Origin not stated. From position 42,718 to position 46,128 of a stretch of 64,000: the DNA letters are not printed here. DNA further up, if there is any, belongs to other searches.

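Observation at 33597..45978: Controller HTH / SNF2-SLOG helicase / DUF4391 / type III Mod / Res operon as cargo of a mobilizable element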

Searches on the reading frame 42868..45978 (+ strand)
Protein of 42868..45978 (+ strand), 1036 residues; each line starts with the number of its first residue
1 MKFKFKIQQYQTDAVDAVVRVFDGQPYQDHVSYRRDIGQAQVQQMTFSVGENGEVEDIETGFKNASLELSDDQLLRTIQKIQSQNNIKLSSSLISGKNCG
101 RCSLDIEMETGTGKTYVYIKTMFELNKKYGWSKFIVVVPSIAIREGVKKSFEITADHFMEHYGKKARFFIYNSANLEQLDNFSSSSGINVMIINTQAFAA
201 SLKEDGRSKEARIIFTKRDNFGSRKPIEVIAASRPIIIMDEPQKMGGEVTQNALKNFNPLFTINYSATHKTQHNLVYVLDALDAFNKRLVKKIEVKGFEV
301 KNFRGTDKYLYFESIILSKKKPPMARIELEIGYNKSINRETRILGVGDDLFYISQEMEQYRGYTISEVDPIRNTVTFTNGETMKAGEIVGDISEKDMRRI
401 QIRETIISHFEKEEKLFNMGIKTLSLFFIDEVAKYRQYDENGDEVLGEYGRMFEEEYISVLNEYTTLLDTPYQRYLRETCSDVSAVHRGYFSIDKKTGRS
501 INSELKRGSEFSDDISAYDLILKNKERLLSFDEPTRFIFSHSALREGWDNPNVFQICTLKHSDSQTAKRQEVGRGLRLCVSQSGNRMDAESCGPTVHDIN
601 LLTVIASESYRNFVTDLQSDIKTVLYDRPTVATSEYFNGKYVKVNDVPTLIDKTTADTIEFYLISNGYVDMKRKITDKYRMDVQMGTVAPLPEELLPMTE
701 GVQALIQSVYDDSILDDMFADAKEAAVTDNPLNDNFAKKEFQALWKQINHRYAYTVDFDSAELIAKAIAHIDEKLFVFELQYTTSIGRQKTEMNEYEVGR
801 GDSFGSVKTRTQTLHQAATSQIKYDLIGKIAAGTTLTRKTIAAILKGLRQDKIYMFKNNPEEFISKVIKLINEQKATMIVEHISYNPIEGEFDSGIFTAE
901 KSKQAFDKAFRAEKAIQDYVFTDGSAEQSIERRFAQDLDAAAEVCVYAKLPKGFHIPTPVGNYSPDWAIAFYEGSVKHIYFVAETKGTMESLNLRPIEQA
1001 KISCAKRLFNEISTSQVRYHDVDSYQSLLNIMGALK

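Call 3: search_protein_families(library=pfam, proteins=[window:42868-45978:+], max_evalue=0.01)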
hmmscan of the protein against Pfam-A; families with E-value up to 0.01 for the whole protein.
window:42868-45978:+ (1036 aa): 3 families
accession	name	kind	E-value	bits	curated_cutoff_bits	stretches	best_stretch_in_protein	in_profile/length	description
PF19778.5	RE_endonuc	-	1.1e-29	102.8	23.4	1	919-1023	3-106/108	Endonuclease domain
PF04851.21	ResIII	-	1.1e-15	58.4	22.5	1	103-269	25-162/164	Type III restriction enzyme, res subunit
PF00270.35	DEAD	-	4.4e-07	30.2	26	1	100-270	18-161/167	DEAD/DEAH box helicase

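Call 4: search_protein_families(library=padloc, proteins=[window:42868-45978:+], max_evalue=0.01)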
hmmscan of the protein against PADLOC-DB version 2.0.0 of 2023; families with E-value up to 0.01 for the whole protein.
window:42868-45978:+ (1036 aa): 7 families
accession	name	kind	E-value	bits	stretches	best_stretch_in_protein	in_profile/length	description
PDLC03647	REase_III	-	4.2e-295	979.8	1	1-1030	1-984/989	Type III restriction enzyme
PDLC03649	REase_III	-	9.5e-105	349.4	1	56-1030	33-965/973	Type III restriction enzyme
PDLC03653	REase_III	-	2.1e-09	34.1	2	526-604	417-495/883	Type III restriction enzyme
PDLC03648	REase_III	-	4e-09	33.2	1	530-626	306-395/871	Type III restriction enzyme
PDLC03650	REase_III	-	1.5e-06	24.9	1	534-582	377-425/898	Type III restriction enzyme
PDLC02707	PbeA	-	2.1e-05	21.3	1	106-201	273-366/672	PbeA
PDLC01765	Cas3c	-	0.0055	13.7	0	105-172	187-249/612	-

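Call 6: search_protein_families(library=ncbifam, proteins=[window:42868-45978:+], max_evalue=0.1)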
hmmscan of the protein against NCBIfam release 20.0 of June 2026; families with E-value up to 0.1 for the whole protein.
window:42868-45978:+ (1036 aa): 5 families
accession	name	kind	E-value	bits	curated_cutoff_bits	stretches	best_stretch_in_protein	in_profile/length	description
NF012027.0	PRK15483.1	equivalog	4.6e-120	402.2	564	1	1-1032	1-979/986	type III restriction-modification system endonuclease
NF046055.1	restr_BPTD_3080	equivalog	2.7e-05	22.3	800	1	535-577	574-616/970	BPTD_3080 family restriction endonuclease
TIGR01500.1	sepiapter_red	equivalog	0.00087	18.8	206.55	0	87-200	48-154/255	sepiapterin reductase (L-erythro-7,8-dihydrobiopterin forming)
NF053632.1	heli_RadD_YejH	equivalog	0.0061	14.9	720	1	535-580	299-344/573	DNA repair helicase RadD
TIGR04095.1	dnd_restrict_1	equivalog_domain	0.011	14.8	600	1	106-203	29-129/451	DNA phosphorothioation system restriction enzyme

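Call 65: search_dna_similar(query=window:42868-45978:+, collection=plasmids, mode=protein, max_evalue=1e-20, max_rows=60, rows=spread)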
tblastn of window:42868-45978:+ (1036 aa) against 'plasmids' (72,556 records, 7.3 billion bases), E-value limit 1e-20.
Records with a match: 273; places in all: 277; records where one place covers at least 80% of the query: 214.
Best place of each record, by identity: 60-80% 1; <60% 272.
By first word of the organism name: Escherichia 67; Enterococcus 31; Bacillus 18; Salmonella 18; Listeria 16; Klebsiella 15; Lactococcus 12; Acinetobacter 11; Vibrio 7; Lactiplantibacillus 7; and 44 more.
By predicted mobility (MOB-suite, as given by PLSDB): non-mobilizable 166; mobilizable 67; conjugative 40.
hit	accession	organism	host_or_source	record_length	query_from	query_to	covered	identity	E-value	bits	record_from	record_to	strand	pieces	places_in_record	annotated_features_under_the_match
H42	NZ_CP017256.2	Clostridium taeniosporum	microbial cells,Lake Mainaki silt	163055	1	1035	100%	62.4%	0e+0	1340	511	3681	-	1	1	DEAD/DEAH box helicase family protein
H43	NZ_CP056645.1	Citrobacter freundii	culture,Freshwater sample from ...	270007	1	1032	100%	52.0%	0e+0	1027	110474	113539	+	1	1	DEAD/DEAH box helicase family protein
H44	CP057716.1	Escherichia coli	culture,Pooled pig faecal samples ...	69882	1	1034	100%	50.7%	0e+0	995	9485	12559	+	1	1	DEAD/DEAH box helicase family protein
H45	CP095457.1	Escherichia coli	pig,cell culture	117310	1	1034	100%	50.7%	0e+0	994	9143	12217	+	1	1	DEAD/DEAH box helicase family protein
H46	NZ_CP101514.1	Escherichia coli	migratory bird,feces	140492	1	1034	100%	50.7%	0e+0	994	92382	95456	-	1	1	DEAD/DEAH box helicase family protein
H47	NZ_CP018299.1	Photobacterium damselae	Turbot,Dieseased fish,heart blood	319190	1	1032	100%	49.7%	0e+0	996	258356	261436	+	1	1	DEAD/DEAH box helicase family protein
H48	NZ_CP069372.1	Neotabrizicola shimadae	microbial biofilm,biofilm, Nakabusa ...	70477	1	1032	100%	48.3%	0e+0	946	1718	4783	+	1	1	none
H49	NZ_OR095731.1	Acinetobacter pittii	-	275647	1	1032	100%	47.4%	0e+0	928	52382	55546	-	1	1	DEAD/DEAH box helicase family protein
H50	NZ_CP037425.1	Acinetobacter johnsonii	cell culture,water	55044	1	1032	100%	46.8%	0e+0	917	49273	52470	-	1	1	DEAD/DEAH box helicase family protein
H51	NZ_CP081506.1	Enterococcus faecalis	mixed culture,swine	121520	1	1034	100%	45.4%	0e+0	846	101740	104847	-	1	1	DEAD/DEAH box helicase family protein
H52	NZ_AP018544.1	Enterococcus faecalis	Homo sapiens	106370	1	1034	100%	45.4%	0e+0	844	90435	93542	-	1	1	DEAD/DEAH box helicase family protein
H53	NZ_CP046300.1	Staphylococcus hominis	Homo sapiens,clinical isolate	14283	1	1034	100%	45.3%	0e+0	858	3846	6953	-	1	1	DEAD/DEAH box helicase family protein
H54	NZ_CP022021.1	Listeria monocytogenes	environmental,environmental swab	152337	1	1034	100%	45.1%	0e+0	840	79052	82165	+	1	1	DEAD/DEAH box helicase family protein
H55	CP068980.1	Listeria monocytogenes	food,variety pack luncheon meat turkey ...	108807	1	1034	100%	45.1%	0e+0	840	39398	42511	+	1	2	DEAD/DEAH box helicase family protein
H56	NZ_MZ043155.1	Listeria monocytogenes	-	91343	1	1034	100%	45.0%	0e+0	837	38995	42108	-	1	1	DEAD/DEAH box helicase family protein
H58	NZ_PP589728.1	Lactococcus sp.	Bacterial culture,Dairy environment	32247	1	1030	99%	44.9%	0e+0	838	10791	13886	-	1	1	DEAD/DEAH box helicase family protein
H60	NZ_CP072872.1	Rhizobium sp. NLR16a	lentil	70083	1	1014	98%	35.6%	3e-157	523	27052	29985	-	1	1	DEAD/DEAH box helicase family protein | DUF262 domain-containing protein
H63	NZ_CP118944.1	Aeromonas hydrophila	Homo sapiens,cell culture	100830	1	1031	100%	33.6%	5e-149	499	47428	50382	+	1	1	DEAD/DEAH box helicase family protein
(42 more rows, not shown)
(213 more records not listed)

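Call 66: get_annotated_region(hit=H53, flank=8000)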
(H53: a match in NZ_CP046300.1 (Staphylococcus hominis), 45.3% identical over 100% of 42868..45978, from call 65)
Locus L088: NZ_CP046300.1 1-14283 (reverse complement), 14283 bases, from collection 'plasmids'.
description: Staphylococcus hominis strain FDAARGOS_747 plasmid unnamed1, complete sequence
organism: Staphylococcus hominis (NCBI taxid 1290)
taxonomy: Bacteria; Bacillota; Bacilli; Bacillales; Staphylococcaceae; Staphylococcus; Staphylococcus hominis
host: -; source: Homo sapiens,clinical isolate; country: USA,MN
typing (MOB-suite, as given by PLSDB): mobilizable; replicon rep_cluster_2409,rep_cluster_910; relaxase MOBQ
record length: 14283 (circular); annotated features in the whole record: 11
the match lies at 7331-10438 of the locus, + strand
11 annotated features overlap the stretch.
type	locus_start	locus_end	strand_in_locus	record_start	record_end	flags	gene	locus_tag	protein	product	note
CDS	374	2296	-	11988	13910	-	-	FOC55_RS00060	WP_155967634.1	MobA/MobL family protein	-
CDS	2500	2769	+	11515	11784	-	-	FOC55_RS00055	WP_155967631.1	hypothetical protein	-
CDS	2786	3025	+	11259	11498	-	-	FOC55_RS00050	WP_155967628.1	DUF3847 domain-containing protein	-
CDS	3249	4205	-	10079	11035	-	-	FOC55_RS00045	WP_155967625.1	replication initiator protein A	-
CDS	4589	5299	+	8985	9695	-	-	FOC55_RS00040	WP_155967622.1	DUF536 domain-containing protein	-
CDS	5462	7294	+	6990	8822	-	-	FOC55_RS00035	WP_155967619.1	site-specific DNA-methyltransferase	GO:0006306 - DNA methylation [Evidence IEA]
CDS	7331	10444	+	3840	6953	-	-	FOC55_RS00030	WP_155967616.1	DEAD/DEAH box helicase family protein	-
CDS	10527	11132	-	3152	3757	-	-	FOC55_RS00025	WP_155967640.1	recombinase family protein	GO:0006310 - DNA recombination [Evidence IEA]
CDS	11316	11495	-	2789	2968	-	-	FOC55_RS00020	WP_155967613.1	hypothetical protein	-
CDS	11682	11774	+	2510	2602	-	-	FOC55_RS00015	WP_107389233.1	type I toxin-antitoxin system Fst family toxin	-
CDS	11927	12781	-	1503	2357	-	-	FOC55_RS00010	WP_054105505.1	DNA adenine methylase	GO:0032775 - DNA methylation on adenine [Evidence IEA]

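Call 67: get_annotated_region(hit=H58, flank=8000)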
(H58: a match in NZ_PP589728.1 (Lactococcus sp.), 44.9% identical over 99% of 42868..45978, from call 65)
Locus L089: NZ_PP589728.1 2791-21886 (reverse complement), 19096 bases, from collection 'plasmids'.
description: Lactococcus sp. strain UCCL638 plasmid pUCCL638C, complete sequence
organism: Lactococcus sp. (NCBI taxid 44273)
taxonomy: Bacteria; Bacillota; Bacilli; Lactobacillales; Streptococcaceae; Lactococcus; Lactococcus sp.
host: -; source: Bacterial culture,Dairy environment; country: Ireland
typing (MOB-suite, as given by PLSDB): mobilizable; replicon rep_cluster_414,rep_cluster_554; relaxase MOBT,MOB_Unknown
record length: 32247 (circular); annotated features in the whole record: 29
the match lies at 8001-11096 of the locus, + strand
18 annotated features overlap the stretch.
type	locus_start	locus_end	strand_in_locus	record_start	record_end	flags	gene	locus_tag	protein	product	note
CDS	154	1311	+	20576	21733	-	-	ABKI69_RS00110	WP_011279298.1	RepB family plasmid replication initiator protein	GO:0006270 - DNA replication initiation [Evidence IEA]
CDS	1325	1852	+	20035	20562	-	-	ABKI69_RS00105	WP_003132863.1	DUF6609 family protein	-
CDS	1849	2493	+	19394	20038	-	-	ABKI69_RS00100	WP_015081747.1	hypothetical protein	-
CDS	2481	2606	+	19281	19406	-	-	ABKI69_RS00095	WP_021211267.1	hypothetical protein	-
CDS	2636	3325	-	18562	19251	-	-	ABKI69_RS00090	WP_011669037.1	metallophosphoesterase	-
CDS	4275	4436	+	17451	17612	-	-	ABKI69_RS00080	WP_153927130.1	hypothetical protein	-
CDS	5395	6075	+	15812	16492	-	-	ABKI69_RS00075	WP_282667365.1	IS6-like element ISS1S family transposase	GO:0006313 - DNA transposition [Evidence IEA]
CDS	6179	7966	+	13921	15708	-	-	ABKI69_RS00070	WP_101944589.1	site-specific DNA-methyltransferase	GO:0006306 - obsolete DNA methylation [Evidence IEA]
CDS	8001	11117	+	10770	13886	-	-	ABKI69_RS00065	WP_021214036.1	DEAD/DEAH box helicase family protein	-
CDS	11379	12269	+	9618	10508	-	-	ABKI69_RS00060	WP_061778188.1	IS982 family transposase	-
CDS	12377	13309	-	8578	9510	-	-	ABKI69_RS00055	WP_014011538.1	DMT family transporter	GO:0055085 - transmembrane transport [Evidence IEA]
CDS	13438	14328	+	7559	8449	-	-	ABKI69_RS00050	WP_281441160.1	IS982 family transposase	-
CDS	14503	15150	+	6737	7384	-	pcp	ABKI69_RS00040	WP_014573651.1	pyroglutamyl-peptidase I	GO:0030163 - protein catabolic process [Evidence IEA]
CDS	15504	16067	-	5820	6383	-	-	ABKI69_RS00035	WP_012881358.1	hypothetical protein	-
CDS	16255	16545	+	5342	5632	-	-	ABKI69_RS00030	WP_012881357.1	hypothetical protein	-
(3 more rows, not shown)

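Call 68: get_annotated_region(hit=H60, flank=8000)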
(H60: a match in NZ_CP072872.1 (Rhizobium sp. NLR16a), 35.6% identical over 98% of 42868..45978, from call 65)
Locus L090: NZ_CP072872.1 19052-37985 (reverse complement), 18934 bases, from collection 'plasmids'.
description: Rhizobium sp. NLR16a plasmid p7, complete sequence
organism: Rhizobium sp. NLR16a (NCBI taxid 2731112)
taxonomy: Bacteria; Pseudomonadota; Alphaproteobacteria; Hyphomicrobiales; Rhizobiaceae; Rhizobium; Rhizobium sp. NLR16a
host: -; source: lentil; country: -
typing (MOB-suite, as given by PLSDB): conjugative; relaxase MOBP; mating-pair formation MPF_T
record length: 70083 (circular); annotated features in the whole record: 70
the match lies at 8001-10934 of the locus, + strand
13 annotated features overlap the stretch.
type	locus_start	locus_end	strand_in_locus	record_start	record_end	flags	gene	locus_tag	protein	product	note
CDS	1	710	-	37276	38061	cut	-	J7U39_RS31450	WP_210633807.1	NYN domain-containing protein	-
CDS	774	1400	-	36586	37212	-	-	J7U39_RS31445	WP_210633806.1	recombinase family protein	GO:0006310 - DNA recombination [Evidence IEA]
CDS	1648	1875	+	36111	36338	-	-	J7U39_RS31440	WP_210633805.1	helix-turn-helix domain-containing protein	-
CDS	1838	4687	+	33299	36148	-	-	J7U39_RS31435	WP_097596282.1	SNF2-related protein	-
CDS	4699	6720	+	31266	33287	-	-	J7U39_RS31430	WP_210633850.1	site-specific DNA-methyltransferase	GO:0006306 - obsolete DNA methylation [Evidence IEA]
CDS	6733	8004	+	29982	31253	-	-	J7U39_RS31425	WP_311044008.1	DUF262 domain-containing protein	-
CDS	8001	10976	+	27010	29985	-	-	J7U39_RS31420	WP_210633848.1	DEAD/DEAH box helicase family protein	-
CDS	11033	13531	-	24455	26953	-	-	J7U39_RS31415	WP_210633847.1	AAA family ATPase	GO:0006302 - double-strand break repair [Evidence IEA]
CDS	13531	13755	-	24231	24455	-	-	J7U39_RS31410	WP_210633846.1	hypothetical protein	-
CDS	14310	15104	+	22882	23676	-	-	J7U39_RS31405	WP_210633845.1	hypothetical protein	-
CDS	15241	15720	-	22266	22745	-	-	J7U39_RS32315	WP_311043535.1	hypothetical protein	-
CDS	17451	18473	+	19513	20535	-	-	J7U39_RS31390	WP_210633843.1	dienelactone hydrolase-related enzyme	-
CDS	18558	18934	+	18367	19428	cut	ligD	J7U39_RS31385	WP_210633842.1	non-homologous end-joining DNA ligase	GO:0006310 - DNA recombination [Evidence IEA]; GO:0006281 - DNA repair [Evidence IEA]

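Call 69: get_annotated_region(hit=H63, flank=8000)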
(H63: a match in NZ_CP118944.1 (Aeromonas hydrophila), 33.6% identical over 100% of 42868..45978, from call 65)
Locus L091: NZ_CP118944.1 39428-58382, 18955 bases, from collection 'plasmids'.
description: Aeromonas hydrophila strain K533 plasmid pK533-strA, complete sequence
organism: Aeromonas hydrophila (NCBI taxid 644)
taxonomy: Bacteria; Pseudomonadota; Gammaproteobacteria; Aeromonadales; Aeromonadaceae; Aeromonas; Aeromonas hydrophila
host: -; source: Homo sapiens,cell culture; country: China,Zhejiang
typing (MOB-suite, as given by PLSDB): conjugative; replicon rep_cluster_1169,rep_cluster_2021; relaxase MOBF,MOBV; mating-pair formation MPF_F
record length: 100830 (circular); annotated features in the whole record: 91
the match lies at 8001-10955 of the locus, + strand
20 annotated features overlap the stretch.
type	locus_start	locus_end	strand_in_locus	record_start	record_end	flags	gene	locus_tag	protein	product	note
predicted_resistance_gene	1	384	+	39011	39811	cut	aph(3'')-Ib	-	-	aminoglycoside O-phosphotransferase APH(3'')-Ib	predicted by amrfinderplus; class AMINOGLYCOSIDE; identity 100.0%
CDS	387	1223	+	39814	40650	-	-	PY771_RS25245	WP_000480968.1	aminoglycoside O-phosphotransferase APH(6)-Id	-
predicted_resistance_gene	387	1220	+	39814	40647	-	aph(6)-Id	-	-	aminoglycoside O-phosphotransferase APH(6)-Id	predicted by amrfinderplus; class AMINOGLYCOSIDE; identity 100.0%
CDS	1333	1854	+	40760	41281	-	-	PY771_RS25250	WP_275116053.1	hypothetical protein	-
CDS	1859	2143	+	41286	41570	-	-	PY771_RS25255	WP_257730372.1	hypothetical protein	-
CDS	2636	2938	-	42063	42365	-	-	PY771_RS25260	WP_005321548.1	hypothetical protein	-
CDS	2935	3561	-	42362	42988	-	-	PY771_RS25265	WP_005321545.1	ParA family plasmid-partitioning AAA ATPase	-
CDS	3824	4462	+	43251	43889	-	-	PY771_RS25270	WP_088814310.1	recombinase family protein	-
CDS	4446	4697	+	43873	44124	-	-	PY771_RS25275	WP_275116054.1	hypothetical protein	-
CDS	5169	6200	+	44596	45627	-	-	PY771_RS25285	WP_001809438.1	IS630-like element ISAhy2 family transposase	GO:0006313 - DNA transposition [Evidence IEA]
CDS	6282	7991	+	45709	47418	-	-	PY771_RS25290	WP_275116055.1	site-specific DNA-methyltransferase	GO:0006306 - DNA methylation [Evidence IEA]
CDS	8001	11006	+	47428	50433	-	-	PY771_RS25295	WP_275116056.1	DEAD/DEAH box helicase family protein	-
CDS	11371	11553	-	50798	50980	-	-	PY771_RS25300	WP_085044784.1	hypothetical protein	-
CDS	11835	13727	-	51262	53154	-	-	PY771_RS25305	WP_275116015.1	ATP-dependent helicase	-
CDS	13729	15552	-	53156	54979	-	-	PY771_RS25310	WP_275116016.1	AAA family ATPase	-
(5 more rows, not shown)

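Call 89: search_protein_families(library=pfam, proteins=[L090:1838-4687:+], max_evalue=0.01)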
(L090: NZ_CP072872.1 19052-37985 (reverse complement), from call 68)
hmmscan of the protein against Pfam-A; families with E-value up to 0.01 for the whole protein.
L090:1838-4687:+ (949 aa): 6 families
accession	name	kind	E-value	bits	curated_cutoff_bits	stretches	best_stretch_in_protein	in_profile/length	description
PF00176.29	SNF2-rel_dom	-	3.8e-31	108.7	24.9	1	54-258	17-229/290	SNF2-related domain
PF00271.37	Helicase_C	-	1.1e-19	71.1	23.5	1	436-544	4-110/110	Helicase conserved C-terminal domain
PF00270.35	DEAD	-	4.7e-08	33.4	26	1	55-197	15-161/167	DEAD/DEAH box helicase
PF04851.21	ResIII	-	1.6e-07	31.8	22.5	1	36-196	3-162/164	Type III restriction enzyme, res subunit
PF18766.7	SWI2_SNF2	-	0.00016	21.8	26.7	1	56-219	20-179/221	SWI2/SNF2 ATPase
PF13872.12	AAA_34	-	0.00078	18.9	27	1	28-93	34-99/306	P-loop containing NTP hydrolase pore-1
